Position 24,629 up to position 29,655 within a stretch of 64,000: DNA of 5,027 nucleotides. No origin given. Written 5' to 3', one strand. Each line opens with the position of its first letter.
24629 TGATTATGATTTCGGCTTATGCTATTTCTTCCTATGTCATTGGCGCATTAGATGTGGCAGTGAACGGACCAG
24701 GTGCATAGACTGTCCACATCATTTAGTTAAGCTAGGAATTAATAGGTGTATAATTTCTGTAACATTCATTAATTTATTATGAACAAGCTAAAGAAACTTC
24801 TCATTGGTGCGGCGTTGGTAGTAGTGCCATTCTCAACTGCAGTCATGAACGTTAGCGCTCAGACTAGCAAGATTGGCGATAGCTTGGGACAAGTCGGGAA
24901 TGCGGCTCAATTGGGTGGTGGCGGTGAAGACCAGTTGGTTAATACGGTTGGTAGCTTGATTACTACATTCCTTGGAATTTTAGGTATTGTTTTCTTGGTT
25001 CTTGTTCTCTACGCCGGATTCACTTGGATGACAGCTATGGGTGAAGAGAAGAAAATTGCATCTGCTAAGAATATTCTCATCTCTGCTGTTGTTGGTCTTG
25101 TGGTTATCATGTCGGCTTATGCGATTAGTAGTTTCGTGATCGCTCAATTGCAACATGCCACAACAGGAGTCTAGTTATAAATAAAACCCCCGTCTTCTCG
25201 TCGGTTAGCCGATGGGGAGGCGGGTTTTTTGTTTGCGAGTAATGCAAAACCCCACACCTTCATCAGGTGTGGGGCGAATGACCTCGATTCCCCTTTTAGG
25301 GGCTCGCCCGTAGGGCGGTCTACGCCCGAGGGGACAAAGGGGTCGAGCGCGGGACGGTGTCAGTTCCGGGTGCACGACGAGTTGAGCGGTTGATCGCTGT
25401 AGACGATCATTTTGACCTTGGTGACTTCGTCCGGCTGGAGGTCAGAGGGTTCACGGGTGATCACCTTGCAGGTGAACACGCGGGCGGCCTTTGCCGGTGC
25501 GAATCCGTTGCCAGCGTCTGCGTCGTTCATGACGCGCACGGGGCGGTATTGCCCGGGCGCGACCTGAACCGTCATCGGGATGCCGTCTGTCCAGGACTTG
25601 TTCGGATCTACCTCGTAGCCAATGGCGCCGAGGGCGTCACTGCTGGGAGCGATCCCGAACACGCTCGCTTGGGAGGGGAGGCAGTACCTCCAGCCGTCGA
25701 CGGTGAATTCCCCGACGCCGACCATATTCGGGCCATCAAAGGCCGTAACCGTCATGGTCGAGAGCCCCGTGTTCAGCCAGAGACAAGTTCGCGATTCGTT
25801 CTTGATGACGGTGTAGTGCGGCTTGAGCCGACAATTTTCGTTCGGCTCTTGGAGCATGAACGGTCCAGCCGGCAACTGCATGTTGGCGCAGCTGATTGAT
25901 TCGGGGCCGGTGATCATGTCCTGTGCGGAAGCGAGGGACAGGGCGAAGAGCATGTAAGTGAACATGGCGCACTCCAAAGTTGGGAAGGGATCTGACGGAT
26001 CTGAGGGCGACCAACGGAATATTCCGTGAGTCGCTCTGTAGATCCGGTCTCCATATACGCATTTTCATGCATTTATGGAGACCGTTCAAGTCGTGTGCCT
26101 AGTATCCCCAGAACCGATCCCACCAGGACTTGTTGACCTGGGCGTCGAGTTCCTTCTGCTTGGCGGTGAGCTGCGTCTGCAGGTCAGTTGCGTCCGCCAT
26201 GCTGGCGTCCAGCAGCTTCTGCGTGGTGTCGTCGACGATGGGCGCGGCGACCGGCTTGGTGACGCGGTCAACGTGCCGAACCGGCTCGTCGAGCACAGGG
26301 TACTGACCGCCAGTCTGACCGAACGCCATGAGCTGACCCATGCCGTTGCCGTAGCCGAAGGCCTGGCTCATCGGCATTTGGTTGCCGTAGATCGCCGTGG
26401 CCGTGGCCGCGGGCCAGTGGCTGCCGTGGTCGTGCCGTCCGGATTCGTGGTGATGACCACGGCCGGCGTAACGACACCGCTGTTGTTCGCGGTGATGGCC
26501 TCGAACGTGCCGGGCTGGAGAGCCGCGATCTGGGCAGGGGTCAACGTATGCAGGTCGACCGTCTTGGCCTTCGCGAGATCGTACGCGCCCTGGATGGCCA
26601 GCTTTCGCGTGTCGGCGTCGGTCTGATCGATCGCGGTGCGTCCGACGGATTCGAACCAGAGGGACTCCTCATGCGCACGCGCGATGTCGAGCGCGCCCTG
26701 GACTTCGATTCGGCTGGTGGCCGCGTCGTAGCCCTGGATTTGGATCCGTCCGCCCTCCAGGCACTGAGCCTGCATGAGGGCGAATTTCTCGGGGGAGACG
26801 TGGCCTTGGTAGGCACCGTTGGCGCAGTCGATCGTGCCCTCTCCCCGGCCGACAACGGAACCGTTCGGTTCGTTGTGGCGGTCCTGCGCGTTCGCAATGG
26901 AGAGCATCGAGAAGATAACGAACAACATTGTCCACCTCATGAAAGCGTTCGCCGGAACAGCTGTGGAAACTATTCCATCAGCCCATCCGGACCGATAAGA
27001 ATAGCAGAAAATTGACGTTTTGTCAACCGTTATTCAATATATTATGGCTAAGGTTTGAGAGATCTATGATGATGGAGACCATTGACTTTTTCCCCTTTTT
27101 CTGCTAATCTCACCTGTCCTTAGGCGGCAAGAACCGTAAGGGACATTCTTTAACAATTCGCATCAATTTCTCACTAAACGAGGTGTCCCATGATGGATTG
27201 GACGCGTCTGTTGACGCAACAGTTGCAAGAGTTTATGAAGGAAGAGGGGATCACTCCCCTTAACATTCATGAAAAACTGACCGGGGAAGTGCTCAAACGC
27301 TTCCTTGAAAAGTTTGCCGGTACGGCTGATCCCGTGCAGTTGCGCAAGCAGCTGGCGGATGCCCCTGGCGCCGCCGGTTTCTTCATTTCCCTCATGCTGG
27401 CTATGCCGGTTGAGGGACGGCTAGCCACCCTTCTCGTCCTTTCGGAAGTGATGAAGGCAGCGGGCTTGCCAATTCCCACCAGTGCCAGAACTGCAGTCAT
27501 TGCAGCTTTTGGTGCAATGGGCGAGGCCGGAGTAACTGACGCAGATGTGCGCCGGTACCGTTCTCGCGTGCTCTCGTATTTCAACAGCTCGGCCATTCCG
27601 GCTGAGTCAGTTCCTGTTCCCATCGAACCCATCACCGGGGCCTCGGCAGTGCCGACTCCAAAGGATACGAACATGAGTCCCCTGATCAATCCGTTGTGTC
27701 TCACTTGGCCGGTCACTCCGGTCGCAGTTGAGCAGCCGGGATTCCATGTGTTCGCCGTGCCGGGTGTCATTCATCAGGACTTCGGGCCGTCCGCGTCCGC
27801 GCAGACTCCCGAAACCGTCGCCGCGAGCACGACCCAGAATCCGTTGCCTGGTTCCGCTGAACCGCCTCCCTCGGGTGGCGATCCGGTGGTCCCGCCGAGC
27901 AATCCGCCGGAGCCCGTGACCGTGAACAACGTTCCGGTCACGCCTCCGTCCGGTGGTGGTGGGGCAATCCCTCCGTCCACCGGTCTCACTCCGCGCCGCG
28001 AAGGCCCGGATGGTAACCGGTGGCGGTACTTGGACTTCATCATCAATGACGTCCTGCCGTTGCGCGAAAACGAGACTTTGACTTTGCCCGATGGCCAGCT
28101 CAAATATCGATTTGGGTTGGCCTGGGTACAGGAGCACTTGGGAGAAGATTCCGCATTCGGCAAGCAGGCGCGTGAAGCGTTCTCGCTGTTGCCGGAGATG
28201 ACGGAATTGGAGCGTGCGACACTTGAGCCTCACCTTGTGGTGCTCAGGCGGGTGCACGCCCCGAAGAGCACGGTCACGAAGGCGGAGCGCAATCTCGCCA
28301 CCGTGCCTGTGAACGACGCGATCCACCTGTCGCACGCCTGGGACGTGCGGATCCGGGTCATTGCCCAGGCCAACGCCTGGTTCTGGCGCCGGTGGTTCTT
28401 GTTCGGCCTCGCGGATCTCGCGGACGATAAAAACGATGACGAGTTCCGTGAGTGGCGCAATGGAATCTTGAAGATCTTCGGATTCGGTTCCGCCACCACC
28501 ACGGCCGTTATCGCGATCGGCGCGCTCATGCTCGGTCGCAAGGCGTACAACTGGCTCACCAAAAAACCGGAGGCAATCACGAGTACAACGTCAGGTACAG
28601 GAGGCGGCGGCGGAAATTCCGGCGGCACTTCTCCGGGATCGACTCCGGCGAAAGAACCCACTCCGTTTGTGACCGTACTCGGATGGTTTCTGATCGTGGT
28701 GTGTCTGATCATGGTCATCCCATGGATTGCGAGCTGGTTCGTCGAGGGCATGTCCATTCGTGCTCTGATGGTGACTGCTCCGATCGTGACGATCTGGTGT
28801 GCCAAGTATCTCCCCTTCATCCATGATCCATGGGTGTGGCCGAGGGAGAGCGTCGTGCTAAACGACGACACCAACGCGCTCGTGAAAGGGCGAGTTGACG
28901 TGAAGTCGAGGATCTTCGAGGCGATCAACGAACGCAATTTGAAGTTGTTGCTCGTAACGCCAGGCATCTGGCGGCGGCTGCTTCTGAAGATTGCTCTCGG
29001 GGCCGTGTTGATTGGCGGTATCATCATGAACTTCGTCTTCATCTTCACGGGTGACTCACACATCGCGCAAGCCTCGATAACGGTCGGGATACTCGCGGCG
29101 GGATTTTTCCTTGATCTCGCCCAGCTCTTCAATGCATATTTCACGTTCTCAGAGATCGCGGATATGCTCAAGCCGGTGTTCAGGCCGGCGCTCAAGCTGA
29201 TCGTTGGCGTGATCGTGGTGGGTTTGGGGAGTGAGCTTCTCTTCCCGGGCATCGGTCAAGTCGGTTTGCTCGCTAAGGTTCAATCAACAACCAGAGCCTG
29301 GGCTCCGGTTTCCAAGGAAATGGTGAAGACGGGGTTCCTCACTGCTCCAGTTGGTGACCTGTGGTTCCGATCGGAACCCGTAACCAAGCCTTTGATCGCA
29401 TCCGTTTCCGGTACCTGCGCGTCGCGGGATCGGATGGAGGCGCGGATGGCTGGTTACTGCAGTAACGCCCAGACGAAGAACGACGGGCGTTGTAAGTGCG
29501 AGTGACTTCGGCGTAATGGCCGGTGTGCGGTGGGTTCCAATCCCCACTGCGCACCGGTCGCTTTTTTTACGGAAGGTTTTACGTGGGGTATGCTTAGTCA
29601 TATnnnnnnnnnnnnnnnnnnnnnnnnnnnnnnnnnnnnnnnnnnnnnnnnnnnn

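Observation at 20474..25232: Tandem array of seven paralogous T4SS-pilin-like (TrbC/VirB2-type) genes behind an orphan solute-binding lipoprotein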

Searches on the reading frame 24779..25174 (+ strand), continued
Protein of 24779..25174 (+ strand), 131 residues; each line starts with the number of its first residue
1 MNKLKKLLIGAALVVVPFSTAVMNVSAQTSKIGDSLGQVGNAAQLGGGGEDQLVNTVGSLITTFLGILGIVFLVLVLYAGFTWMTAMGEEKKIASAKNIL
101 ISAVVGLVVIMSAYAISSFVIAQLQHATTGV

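Call 71: search_protein_families(library=pfam, proteins=[L013:1-1494:+, L014:788-2497:+, L014:2427-4217:+, L020:623-2443:+, L025:15635-17596:-, L026:2466-3986:+, L045:15685-17100:-, L057:1496-3394:-, L068:9909-12257:+, L086:6700-8271:-], max_evalue=0.00001)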
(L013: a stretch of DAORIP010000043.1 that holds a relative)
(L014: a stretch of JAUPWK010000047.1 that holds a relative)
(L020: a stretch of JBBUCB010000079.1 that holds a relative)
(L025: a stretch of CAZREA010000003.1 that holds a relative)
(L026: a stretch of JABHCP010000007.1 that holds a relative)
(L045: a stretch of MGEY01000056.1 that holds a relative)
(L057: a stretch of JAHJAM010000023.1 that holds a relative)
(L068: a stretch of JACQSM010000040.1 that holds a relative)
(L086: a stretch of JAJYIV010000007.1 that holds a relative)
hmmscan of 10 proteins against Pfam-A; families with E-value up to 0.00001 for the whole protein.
L013:1-1494:+ (498 aa): 2 families
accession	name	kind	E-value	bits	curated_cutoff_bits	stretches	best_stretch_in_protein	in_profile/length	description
PF00664.28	ABC_membrane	-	2.4e-37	129.5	28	1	2-216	58-272/274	ABC transporter transmembrane region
PF00005.33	ABC_tran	-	2.4e-27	96.6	25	1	279-431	1-137/137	ABC transporter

L014:788-2497:+ (570 aa): 2 families
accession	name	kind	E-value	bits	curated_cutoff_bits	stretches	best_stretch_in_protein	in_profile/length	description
PF00664.28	ABC_membrane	-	1e-37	130.7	28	1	16-282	3-273/274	ABC transporter transmembrane region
PF00005.33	ABC_tran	-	1.8e-30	106.7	25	1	341-489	1-137/137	ABC transporter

L014:2427-4217:+ (597 aa): 2 families
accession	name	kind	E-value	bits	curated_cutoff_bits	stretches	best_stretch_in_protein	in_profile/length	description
PF00664.28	ABC_membrane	-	2.1e-43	149.4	28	1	46-315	1-272/274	ABC transporter transmembrane region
PF00005.33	ABC_tran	-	1.7e-27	97.1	25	1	378-530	1-137/137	ABC transporter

L020:623-2443:+ (607 aa): 2 families
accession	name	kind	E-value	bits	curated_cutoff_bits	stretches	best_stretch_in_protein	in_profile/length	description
PF00005.33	ABC_tran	-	1.2e-31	110.5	25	1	383-534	1-137/137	ABC transporter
PF00664.28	ABC_membrane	-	4.1e-16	59.9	28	1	48-315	2-268/274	ABC transporter transmembrane region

L025:15635-17596:- (654 aa): 0 families

L026:2466-3986:+ (507 aa): 2 families
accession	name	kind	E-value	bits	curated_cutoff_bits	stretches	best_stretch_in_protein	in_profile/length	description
PF01943.22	Polysacc_synt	-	2.6e-26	93.1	28.2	1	35-300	1-270/274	Polysaccharide biosynthesis protein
PF13440.11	Polysacc_synt_3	-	2e-20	73.7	23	1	59-353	1-291/293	Polysaccharide biosynthesis protein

L045:15685-17100:- (472 aa): 2 families
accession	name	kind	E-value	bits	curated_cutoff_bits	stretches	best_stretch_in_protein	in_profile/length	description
PF07992.20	Pyr_redox_2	-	4e-40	138.5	26.1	1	72-366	2-290/291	Pyridine nucleotide-disulphide oxidoreductase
PF00070.33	Pyr_redox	-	3.9e-11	43.8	22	1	214-291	2-80/82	Pyridine nucleotide-disulphide oxidoreductase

L057:1496-3394:- (633 aa): 2 families
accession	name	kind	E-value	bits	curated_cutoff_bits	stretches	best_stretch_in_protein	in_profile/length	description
PF08486.15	SpoIID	-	1.3e-11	45.4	23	1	454-547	2-97/97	Stage II sporulation protein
PF16158.11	N_BRCA1_IG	-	1.4e-06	29.2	28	0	61-168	8-108/108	Ig-like domain from next to BRCA1 gene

L068:9909-12257:+ (783 aa): 4 families
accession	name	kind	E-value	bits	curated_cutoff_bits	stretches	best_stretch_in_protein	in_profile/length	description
PF02463.25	SMC_N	-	1.5e-68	231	40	1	28-760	1-219/220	RecF/RecN/SMC N terminal domain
PF13476.12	AAA_23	-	1.3e-18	68.8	27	1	31-246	1-198/201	AAA domain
PF13304.12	AAA_21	-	9.2e-17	62.5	27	2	58-130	1-63/304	AAA domain, putative AbiEii toxin, Type IV TA system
PF13175.12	AAA_15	-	2e-12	47.9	32.1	1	27-356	1-92/374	AAA ATPase domain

L086:6700-8271:- (524 aa): 0 families

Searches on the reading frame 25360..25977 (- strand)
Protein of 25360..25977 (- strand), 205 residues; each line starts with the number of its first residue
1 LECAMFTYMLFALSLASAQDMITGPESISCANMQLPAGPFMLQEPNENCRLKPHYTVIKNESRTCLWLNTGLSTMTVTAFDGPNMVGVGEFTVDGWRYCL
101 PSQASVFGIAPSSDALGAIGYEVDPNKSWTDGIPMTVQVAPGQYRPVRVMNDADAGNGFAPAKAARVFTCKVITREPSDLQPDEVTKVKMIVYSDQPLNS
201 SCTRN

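Call 8: search_protein_families(library=pfam, proteins=[window:25360-25977:-], max_evalue=0.01)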
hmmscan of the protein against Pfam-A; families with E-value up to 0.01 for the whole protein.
window:25360-25977:- (205 aa): 0 families

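Call 60: search_protein_families(library=pfam, alignment_id=A5, max_evalue=0.5)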
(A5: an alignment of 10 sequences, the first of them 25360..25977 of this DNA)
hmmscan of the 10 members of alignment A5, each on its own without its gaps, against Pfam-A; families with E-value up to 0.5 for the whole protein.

A. member 1, window:25360-25977:- (205 aa): 0 families

B. families by the number of members that match (of 10 scanned): 6 families
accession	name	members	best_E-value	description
PF05887.16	Trypan_PARP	1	0.0007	Procyclic acidic repetitive protein (PARP)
PF04871.18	Uso1_p115_C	1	0.042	Uso1 / p115 like vesicle tethering protein, C terminal region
PF08614.16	ATG16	1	0.056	Autophagy protein 16 (ATG16)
PF21924.1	XRCC4_CC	1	0.12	XRCC4 coiled-coil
PF09007.17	EBP50_C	1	0.13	EBP50, C-terminal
PF18873.5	Sgo0707_N1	1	0.23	Sgo0707 N-terminal domain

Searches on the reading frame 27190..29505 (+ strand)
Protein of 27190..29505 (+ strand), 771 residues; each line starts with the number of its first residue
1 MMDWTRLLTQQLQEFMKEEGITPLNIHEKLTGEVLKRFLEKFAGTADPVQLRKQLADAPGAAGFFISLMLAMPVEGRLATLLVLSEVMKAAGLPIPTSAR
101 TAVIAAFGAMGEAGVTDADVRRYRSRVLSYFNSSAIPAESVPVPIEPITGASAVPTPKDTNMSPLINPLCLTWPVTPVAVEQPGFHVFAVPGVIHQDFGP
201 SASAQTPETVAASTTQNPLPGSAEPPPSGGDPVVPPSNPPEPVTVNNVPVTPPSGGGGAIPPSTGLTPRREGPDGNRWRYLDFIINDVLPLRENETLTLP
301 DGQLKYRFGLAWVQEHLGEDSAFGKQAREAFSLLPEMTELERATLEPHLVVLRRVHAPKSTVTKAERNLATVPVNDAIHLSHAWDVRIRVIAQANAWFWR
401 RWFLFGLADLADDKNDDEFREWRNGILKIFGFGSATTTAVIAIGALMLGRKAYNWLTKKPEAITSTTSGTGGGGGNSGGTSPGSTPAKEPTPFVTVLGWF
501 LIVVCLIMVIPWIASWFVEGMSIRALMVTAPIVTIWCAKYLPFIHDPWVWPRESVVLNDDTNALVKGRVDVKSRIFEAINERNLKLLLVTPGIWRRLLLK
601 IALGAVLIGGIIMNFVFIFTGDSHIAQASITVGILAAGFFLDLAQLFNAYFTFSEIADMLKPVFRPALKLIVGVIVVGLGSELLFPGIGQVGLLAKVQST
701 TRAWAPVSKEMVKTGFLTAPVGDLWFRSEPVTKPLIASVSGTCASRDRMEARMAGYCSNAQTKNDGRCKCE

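Call 8: search_protein_families(library=pfam, proteins=[window:27190-29505:+], max_evalue=0.01)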
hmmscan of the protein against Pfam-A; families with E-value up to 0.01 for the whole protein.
window:27190-29505:+ (771 aa): 0 families

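Call 43: search_protein_families(library=pfam, alignment_id=A2, max_evalue=1)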
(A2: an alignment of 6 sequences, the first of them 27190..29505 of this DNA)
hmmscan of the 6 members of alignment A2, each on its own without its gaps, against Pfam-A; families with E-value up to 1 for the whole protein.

A. member 1, window:27190-29505:+ (771 aa): 0 families

B. families by the number of members that match (of 6 scanned): 3 families
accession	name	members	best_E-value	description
PF18415.6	HKR_ArcB_TM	1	0.12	Histidine kinase receptor ArcB trans-membrane domain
PF20990.2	DUF2207_C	1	0.14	Predicted membrane protein (DUF2207) C-terminal domain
PF10350.15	DUF2428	1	0.22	THADA/TRM732, DUF2428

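Call 44: search_solved_structures(query=A2, max_evalue=10)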
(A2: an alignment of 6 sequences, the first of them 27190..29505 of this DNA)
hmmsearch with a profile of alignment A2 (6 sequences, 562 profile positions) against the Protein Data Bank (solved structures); distinct sequences matched with E-value up to 10: 2.
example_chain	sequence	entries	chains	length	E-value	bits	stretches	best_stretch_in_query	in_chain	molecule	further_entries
8k7t_B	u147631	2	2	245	0.16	14.4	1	334-438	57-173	High affinity immunoglobulin epsilon receptor subunit beta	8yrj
9e5c_6e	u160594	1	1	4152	3.3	10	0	115-223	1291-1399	Dynein heavy chain, putative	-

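Call 71: search_protein_families(library=pfam, proteins=[L013:1-1494:+, L014:788-2497:+, L014:2427-4217:+, L020:623-2443:+, L025:15635-17596:-, L026:2466-3986:+, L045:15685-17100:-, L057:1496-3394:-, L068:9909-12257:+, L086:6700-8271:-], max_evalue=0.00001)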
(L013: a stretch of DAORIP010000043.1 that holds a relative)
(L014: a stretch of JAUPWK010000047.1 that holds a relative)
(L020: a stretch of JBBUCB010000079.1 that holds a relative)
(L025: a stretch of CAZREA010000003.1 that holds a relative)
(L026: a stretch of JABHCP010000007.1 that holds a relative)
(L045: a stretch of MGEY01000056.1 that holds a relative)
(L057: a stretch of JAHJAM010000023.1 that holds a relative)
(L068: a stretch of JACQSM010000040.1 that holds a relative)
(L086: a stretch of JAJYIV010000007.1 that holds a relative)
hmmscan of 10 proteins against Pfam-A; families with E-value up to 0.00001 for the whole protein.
L013:1-1494:+ (498 aa): 2 families
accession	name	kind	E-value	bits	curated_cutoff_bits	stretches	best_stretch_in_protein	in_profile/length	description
PF00664.28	ABC_membrane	-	2.4e-37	129.5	28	1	2-216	58-272/274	ABC transporter transmembrane region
PF00005.33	ABC_tran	-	2.4e-27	96.6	25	1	279-431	1-137/137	ABC transporter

L014:788-2497:+ (570 aa): 2 families
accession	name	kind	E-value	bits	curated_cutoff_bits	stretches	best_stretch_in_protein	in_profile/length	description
PF00664.28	ABC_membrane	-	1e-37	130.7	28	1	16-282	3-273/274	ABC transporter transmembrane region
PF00005.33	ABC_tran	-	1.8e-30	106.7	25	1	341-489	1-137/137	ABC transporter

L014:2427-4217:+ (597 aa): 2 families
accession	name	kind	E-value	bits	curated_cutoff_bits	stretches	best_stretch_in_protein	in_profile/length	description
PF00664.28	ABC_membrane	-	2.1e-43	149.4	28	1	46-315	1-272/274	ABC transporter transmembrane region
PF00005.33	ABC_tran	-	1.7e-27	97.1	25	1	378-530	1-137/137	ABC transporter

L020:623-2443:+ (607 aa): 2 families
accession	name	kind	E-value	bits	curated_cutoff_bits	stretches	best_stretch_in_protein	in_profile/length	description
PF00005.33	ABC_tran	-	1.2e-31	110.5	25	1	383-534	1-137/137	ABC transporter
PF00664.28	ABC_membrane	-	4.1e-16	59.9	28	1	48-315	2-268/274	ABC transporter transmembrane region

L025:15635-17596:- (654 aa): 0 families

L026:2466-3986:+ (507 aa): 2 families
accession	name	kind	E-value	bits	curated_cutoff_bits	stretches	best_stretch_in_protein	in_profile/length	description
PF01943.22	Polysacc_synt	-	2.6e-26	93.1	28.2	1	35-300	1-270/274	Polysaccharide biosynthesis protein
PF13440.11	Polysacc_synt_3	-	2e-20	73.7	23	1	59-353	1-291/293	Polysaccharide biosynthesis protein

L045:15685-17100:- (472 aa): 2 families
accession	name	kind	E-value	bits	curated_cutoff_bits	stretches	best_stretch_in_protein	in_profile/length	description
PF07992.20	Pyr_redox_2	-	4e-40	138.5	26.1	1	72-366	2-290/291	Pyridine nucleotide-disulphide oxidoreductase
PF00070.33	Pyr_redox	-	3.9e-11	43.8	22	1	214-291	2-80/82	Pyridine nucleotide-disulphide oxidoreductase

L057:1496-3394:- (633 aa): 2 families
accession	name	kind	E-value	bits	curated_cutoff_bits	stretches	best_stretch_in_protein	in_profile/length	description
PF08486.15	SpoIID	-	1.3e-11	45.4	23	1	454-547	2-97/97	Stage II sporulation protein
PF16158.11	N_BRCA1_IG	-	1.4e-06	29.2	28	0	61-168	8-108/108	Ig-like domain from next to BRCA1 gene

L068:9909-12257:+ (783 aa): 4 families
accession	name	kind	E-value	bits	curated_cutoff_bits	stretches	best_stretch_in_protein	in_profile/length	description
PF02463.25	SMC_N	-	1.5e-68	231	40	1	28-760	1-219/220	RecF/RecN/SMC N terminal domain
PF13476.12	AAA_23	-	1.3e-18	68.8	27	1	31-246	1-198/201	AAA domain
PF13304.12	AAA_21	-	9.2e-17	62.5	27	2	58-130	1-63/304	AAA domain, putative AbiEii toxin, Type IV TA system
PF13175.12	AAA_15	-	2e-12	47.9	32.1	1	27-356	1-92/374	AAA ATPase domain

L086:6700-8271:- (524 aa): 0 families
